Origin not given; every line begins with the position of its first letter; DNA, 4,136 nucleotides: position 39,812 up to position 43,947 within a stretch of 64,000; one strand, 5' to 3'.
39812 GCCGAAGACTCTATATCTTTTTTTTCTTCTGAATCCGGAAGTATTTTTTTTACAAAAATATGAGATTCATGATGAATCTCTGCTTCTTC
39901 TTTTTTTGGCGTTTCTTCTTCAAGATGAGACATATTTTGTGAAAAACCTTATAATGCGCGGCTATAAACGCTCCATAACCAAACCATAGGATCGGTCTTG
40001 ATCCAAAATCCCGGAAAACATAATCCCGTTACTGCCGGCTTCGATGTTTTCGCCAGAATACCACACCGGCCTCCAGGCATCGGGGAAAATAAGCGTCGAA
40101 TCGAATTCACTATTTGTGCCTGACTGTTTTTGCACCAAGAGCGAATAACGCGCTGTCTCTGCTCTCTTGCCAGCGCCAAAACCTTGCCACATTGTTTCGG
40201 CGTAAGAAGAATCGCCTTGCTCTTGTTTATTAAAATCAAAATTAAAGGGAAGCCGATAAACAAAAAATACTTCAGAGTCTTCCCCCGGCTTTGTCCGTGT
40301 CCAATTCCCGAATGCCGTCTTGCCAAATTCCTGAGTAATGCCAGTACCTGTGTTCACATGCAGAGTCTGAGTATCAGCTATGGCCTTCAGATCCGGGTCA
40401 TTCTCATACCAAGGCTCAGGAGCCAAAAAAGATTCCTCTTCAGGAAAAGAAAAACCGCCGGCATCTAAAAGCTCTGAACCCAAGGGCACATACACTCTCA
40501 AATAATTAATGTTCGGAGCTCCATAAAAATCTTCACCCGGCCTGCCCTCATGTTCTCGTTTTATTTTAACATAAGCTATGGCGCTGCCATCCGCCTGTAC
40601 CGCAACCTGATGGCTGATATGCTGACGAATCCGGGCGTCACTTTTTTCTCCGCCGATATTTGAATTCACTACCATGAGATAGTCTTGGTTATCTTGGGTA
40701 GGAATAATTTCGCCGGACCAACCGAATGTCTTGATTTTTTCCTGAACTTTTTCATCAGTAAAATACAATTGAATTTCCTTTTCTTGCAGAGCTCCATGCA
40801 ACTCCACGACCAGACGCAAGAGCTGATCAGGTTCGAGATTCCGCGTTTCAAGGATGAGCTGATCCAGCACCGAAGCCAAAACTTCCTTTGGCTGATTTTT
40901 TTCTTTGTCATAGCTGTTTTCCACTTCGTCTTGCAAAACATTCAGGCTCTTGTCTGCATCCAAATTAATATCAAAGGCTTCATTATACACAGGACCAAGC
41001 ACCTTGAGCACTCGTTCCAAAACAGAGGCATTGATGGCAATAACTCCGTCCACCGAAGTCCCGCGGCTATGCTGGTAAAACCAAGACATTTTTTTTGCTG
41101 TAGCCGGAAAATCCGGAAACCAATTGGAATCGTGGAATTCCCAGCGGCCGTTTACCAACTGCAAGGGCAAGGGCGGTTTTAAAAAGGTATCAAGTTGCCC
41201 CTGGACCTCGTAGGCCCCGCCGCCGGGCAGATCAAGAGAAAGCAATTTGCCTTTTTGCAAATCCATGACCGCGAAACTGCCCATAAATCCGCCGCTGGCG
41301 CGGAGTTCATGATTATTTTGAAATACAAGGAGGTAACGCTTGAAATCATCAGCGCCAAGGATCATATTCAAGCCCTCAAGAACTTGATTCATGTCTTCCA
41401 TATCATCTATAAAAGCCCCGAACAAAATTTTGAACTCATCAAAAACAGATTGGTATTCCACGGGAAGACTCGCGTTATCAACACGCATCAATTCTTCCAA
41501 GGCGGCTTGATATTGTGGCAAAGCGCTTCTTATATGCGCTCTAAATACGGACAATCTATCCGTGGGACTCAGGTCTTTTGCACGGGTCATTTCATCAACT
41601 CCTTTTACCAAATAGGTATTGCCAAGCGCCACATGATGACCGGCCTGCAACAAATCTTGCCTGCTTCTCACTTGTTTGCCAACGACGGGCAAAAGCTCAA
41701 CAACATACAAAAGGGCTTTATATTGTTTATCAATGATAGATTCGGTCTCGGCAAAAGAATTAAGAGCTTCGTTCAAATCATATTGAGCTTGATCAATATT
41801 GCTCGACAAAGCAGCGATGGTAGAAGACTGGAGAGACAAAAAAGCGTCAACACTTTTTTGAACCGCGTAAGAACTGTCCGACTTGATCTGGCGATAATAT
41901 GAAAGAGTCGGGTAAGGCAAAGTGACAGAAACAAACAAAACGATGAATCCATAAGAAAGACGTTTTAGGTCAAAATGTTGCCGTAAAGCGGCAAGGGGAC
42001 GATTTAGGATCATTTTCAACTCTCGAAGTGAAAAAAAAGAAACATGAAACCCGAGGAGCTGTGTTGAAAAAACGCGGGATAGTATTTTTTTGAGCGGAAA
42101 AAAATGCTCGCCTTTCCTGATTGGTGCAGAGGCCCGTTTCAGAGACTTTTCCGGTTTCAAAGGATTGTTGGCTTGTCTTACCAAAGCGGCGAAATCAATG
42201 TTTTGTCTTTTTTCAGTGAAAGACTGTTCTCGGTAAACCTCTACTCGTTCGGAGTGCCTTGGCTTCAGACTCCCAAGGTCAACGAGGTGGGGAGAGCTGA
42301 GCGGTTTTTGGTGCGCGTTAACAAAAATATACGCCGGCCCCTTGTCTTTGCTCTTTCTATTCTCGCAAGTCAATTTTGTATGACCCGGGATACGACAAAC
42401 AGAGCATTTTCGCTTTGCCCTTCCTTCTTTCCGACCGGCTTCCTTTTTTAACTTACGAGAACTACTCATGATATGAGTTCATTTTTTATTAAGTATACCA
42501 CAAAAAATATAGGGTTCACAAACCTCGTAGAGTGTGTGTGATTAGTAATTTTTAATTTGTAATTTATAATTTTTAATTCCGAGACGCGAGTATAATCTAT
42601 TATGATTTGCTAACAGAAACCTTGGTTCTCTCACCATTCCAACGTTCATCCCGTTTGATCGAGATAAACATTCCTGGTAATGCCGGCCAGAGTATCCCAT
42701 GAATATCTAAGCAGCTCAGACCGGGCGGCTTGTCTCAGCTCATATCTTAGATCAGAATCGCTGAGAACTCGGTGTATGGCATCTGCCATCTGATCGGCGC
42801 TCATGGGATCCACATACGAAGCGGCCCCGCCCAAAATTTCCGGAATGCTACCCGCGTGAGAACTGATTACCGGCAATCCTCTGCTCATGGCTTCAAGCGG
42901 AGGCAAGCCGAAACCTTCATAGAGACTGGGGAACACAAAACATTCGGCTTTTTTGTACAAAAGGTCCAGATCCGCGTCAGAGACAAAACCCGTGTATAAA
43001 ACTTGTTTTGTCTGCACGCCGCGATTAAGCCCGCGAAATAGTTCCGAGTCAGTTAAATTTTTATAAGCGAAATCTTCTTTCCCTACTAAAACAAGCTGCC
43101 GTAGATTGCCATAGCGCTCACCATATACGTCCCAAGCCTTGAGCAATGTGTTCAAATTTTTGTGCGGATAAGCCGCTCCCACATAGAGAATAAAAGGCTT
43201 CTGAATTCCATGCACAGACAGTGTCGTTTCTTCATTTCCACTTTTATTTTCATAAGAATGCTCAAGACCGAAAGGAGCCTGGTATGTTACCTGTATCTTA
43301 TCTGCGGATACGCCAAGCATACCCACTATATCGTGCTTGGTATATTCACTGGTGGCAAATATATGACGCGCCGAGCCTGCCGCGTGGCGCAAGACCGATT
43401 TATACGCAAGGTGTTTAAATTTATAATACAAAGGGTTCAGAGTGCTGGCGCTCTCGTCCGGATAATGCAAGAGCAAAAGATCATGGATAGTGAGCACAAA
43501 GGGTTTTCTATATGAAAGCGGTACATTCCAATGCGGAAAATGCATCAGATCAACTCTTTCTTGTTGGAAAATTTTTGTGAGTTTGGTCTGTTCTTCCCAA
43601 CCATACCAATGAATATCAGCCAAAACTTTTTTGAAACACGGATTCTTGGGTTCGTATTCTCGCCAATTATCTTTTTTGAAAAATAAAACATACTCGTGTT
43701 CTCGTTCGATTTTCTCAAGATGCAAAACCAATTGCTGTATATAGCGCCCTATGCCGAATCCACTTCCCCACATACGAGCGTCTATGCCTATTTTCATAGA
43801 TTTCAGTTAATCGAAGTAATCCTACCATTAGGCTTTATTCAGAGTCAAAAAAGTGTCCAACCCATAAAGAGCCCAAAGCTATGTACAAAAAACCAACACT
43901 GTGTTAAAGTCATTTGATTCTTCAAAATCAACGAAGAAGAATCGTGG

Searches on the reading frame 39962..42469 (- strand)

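Call 23: search_protein_families(library=pfam, proteins=[window:39962-42469:-], max_evalue=0.01)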
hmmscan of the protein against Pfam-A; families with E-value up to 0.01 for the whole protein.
window:39962-42469:- (835 aa): 1 family
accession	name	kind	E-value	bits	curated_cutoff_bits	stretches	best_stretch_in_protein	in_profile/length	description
PF13196.11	DUF4012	-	2.1e-26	93.6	28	1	377-515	4-142/144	Protein of unknown function (DUF4012)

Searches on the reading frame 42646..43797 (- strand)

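Call 23: search_protein_families(library=pfam, proteins=[window:42646-43797:-], max_evalue=0.01)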
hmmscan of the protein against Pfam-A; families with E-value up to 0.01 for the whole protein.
window:42646-43797:- (383 aa): 6 families
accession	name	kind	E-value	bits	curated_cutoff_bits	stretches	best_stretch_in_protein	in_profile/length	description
PF00534.26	Glycos_transf_1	-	6.9e-32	110.8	26.4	1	199-360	14-171/172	Glycosyl transferases group 1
PF13692.12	Glyco_trans_1_4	-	1.1e-26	94.2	27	1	201-347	2-142/142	Glycosyl transferases group 1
PF13439.12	Glyco_transf_4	-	9.5e-16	58.7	28.5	1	15-172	3-163/170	Glycosyltransferase Family 4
PF20706.3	GT4-conflict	-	2.1e-10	40.6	26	1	197-370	194-381/385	Family 4 Glycosyltransferase in conflict systems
PF13579.12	Glyco_trans_4_4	-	2.6e-07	31.5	29.7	1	15-170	2-154/158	Glycosyl transferase 4-like domain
PF13524.12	Glyco_trans_1_2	-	0.00035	21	25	1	265-365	28-133/144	Glycosyl transferase-like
